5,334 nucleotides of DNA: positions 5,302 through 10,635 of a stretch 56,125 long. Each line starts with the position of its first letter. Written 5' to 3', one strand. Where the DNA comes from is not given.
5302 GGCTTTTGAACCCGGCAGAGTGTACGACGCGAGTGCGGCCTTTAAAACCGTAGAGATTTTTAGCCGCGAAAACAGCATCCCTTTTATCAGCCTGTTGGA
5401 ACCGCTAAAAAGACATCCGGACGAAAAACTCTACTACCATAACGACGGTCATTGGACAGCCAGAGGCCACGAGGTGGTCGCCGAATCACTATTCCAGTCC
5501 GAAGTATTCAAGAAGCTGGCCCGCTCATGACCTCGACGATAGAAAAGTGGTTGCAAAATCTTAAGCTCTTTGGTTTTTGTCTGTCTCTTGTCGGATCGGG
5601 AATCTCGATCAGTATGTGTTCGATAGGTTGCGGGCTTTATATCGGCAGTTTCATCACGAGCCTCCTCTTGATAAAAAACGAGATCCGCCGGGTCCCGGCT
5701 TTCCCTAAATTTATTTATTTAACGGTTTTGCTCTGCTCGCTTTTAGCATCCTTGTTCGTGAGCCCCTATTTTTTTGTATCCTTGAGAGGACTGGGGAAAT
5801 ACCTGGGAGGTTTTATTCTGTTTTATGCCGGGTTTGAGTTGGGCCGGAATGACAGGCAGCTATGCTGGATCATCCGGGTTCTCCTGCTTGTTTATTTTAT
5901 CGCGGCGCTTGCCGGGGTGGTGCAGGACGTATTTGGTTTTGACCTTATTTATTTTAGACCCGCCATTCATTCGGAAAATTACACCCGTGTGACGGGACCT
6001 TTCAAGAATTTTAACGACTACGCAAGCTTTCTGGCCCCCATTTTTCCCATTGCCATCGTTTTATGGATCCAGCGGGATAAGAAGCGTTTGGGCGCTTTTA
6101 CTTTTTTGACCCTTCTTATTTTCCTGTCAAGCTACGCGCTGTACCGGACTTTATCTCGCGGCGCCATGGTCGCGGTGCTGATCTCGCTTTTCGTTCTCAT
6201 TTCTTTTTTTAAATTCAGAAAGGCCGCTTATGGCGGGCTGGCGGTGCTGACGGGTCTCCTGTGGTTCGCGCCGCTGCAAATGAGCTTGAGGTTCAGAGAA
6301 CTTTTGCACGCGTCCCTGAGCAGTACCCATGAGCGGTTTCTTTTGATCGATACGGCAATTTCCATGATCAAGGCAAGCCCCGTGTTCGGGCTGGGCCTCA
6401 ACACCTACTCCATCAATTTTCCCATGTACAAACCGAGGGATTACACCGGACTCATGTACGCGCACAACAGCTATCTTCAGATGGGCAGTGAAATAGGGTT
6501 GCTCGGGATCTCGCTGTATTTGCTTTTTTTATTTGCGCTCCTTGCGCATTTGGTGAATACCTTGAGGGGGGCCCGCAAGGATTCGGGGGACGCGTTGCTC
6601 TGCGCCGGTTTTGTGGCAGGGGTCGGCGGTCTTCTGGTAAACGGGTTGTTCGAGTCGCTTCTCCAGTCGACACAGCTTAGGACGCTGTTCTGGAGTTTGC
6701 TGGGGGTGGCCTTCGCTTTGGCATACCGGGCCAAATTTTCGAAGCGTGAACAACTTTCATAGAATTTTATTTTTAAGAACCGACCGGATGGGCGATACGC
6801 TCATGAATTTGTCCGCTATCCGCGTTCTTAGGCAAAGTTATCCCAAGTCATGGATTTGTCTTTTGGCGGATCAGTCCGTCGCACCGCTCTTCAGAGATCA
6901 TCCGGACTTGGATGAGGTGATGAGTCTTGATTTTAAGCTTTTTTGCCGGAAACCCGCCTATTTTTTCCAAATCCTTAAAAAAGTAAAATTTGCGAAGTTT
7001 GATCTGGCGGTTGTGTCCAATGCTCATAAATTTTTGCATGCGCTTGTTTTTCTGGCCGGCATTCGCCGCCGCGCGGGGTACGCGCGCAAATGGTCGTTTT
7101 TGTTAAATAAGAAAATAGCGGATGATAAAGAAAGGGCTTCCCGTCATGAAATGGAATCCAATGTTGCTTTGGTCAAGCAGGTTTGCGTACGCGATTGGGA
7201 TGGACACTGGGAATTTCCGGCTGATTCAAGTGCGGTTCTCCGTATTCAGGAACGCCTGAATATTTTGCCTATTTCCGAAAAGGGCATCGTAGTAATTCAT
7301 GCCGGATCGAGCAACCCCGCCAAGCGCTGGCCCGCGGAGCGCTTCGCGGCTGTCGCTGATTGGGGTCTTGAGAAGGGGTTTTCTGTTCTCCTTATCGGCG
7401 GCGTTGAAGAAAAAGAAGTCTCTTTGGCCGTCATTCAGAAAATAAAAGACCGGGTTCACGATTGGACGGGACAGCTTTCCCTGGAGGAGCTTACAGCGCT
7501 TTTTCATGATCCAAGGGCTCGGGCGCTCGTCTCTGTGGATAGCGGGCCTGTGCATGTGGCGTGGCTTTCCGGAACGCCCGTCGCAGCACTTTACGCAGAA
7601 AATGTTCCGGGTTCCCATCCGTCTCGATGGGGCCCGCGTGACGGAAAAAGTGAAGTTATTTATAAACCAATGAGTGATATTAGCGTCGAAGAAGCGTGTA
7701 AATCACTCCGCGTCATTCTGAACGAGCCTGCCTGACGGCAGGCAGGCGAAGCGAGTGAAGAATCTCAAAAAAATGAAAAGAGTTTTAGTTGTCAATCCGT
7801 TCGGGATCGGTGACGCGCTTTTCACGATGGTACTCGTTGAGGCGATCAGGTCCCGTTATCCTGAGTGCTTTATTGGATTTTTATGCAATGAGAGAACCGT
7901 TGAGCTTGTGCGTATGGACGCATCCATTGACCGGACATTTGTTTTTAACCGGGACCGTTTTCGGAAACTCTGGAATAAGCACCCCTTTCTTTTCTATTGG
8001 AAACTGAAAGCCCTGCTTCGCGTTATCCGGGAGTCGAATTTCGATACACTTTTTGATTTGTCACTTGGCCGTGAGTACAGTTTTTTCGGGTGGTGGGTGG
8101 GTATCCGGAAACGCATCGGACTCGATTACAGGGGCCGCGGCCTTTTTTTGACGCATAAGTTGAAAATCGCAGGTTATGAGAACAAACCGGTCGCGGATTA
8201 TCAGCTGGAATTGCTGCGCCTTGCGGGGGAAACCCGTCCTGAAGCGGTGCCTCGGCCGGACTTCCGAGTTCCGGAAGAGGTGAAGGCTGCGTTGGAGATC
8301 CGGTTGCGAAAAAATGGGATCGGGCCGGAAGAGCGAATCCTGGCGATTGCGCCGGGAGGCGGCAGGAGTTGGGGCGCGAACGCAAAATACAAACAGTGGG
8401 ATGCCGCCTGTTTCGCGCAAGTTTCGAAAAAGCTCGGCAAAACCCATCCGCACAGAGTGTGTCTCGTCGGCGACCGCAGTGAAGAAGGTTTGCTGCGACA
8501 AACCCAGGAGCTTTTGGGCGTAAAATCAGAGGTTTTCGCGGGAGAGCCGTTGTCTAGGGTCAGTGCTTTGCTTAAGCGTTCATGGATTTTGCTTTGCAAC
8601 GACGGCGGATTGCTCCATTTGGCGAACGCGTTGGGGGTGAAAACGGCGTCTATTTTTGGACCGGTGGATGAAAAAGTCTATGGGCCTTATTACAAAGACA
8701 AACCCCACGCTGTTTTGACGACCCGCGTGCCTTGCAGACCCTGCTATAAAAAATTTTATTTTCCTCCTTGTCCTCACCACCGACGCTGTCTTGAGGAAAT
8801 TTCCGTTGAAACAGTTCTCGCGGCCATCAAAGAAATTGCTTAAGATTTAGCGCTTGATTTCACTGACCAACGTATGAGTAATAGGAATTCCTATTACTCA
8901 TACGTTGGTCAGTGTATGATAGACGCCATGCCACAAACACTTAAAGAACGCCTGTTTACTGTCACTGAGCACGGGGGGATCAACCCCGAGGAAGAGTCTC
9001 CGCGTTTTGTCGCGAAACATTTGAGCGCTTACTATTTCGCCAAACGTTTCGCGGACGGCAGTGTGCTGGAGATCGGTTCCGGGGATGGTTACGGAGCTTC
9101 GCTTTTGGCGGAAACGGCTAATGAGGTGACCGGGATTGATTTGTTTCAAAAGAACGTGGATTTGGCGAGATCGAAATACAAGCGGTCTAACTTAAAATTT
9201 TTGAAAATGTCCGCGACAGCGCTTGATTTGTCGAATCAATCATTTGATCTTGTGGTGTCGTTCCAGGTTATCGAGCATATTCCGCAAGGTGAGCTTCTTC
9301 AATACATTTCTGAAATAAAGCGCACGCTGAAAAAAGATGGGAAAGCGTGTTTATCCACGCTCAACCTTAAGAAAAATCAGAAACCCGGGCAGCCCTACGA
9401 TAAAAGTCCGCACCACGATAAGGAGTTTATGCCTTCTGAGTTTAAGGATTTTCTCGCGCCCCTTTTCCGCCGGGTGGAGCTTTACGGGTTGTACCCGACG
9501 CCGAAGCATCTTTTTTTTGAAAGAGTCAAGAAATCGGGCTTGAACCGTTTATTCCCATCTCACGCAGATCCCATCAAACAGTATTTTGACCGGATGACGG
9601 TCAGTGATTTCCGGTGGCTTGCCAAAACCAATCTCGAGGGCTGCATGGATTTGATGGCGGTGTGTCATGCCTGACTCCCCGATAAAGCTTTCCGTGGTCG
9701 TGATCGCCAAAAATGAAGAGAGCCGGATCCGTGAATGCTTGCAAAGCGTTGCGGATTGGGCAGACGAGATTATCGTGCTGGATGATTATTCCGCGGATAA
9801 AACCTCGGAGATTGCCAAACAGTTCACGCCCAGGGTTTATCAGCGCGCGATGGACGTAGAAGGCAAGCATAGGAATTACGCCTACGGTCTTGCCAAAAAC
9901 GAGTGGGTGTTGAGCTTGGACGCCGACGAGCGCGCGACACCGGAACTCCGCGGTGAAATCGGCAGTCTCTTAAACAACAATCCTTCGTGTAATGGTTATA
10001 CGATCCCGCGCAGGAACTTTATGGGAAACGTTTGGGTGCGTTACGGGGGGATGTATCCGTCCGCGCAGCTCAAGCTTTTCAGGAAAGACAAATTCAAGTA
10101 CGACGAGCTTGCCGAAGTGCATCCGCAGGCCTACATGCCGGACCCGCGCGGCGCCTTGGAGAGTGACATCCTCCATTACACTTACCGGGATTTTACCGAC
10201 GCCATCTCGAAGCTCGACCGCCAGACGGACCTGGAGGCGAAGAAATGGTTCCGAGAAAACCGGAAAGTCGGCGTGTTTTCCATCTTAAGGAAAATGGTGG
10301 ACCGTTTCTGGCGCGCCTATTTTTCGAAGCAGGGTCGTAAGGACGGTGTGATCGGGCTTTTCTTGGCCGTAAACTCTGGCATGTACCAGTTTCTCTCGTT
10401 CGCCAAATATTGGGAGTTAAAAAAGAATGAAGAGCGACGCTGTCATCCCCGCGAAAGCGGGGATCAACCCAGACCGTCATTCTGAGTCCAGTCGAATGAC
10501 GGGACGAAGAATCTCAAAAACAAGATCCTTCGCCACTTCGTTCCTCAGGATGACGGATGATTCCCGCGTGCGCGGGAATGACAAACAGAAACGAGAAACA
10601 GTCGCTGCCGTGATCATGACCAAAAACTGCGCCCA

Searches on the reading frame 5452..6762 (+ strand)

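Call 82: search_protein_families(library=pfam, proteins=[window:5452-6762:+], max_evalue=0.000001)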
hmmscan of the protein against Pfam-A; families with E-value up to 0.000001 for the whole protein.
window:5452-6762:+ (436 aa): 1 family
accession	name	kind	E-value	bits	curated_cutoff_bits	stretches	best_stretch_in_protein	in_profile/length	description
PF04932.20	Wzy_C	-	9.7e-22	77.8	31.7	1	222-357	2-149/149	O-Antigen ligase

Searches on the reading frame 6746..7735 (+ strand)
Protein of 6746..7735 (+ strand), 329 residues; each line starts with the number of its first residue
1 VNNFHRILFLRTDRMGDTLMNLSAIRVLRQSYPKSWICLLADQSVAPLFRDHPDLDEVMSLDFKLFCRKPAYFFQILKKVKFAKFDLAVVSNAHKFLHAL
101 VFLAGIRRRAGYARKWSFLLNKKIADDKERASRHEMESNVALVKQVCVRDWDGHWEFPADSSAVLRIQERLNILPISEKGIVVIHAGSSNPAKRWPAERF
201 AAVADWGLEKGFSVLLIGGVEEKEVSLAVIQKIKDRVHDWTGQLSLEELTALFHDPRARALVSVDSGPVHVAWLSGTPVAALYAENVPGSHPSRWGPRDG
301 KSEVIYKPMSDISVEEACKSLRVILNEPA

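Call 82: search_protein_families(library=pfam, proteins=[window:6746-7735:+], max_evalue=0.000001)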
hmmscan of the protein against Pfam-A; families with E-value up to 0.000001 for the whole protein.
window:6746-7735:+ (329 aa): 1 family
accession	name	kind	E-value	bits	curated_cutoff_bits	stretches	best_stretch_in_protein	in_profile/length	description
PF01075.23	Glyco_transf_9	-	7.6e-29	101.2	22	1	76-307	4-232/247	Glycosyltransferase family 9 (heptosyltransferase)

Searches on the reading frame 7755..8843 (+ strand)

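Call 82: search_protein_families(library=pfam, proteins=[window:7755-8843:+], max_evalue=0.000001)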
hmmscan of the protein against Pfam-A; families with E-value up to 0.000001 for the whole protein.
window:7755-8843:+ (362 aa): 1 family
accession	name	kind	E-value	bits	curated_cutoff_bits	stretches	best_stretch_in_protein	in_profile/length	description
PF01075.23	Glyco_transf_9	-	1.4e-20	74.1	22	1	86-332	3-238/247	Glycosyltransferase family 9 (heptosyltransferase)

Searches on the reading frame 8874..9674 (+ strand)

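Call 82: search_protein_families(library=pfam, proteins=[window:8874-9674:+], max_evalue=0.000001)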
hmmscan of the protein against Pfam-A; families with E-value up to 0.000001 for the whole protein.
window:8874-9674:+ (266 aa): 6 families
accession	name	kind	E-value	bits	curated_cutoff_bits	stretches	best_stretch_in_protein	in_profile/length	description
PF08241.18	Methyltransf_11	-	1e-20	74.6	21.2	1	65-159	1-94/95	Methyltransferase domain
PF13649.12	Methyltransf_25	-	1.4e-19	71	27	1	64-156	1-97/97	Methyltransferase domain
PF13489.12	Methyltransf_23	-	8e-16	58.6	27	1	49-173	11-130/164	Methyltransferase domain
PF13847.12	Methyltransf_31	-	3.1e-14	53.3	27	1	62-170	5-119/145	Methyltransferase domain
PF08242.18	Methyltransf_12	-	1.2e-13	52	30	1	65-157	1-97/98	Methyltransferase domain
PF02353.26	CMAS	-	1e-07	32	27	1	63-171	65-175/273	Mycolic acid cyclopropane synthetase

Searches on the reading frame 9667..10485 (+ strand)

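Call 82: search_protein_families(library=pfam, proteins=[window:9667-10485:+], max_evalue=0.000001)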
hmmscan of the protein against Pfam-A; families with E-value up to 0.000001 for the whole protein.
window:9667-10485:+ (272 aa): 1 family
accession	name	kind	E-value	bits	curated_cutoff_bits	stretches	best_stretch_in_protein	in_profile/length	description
PF00535.33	Glycos_transf_2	-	2.4e-19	70.3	23.3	1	9-140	1-141/168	Glycosyl transferase family 2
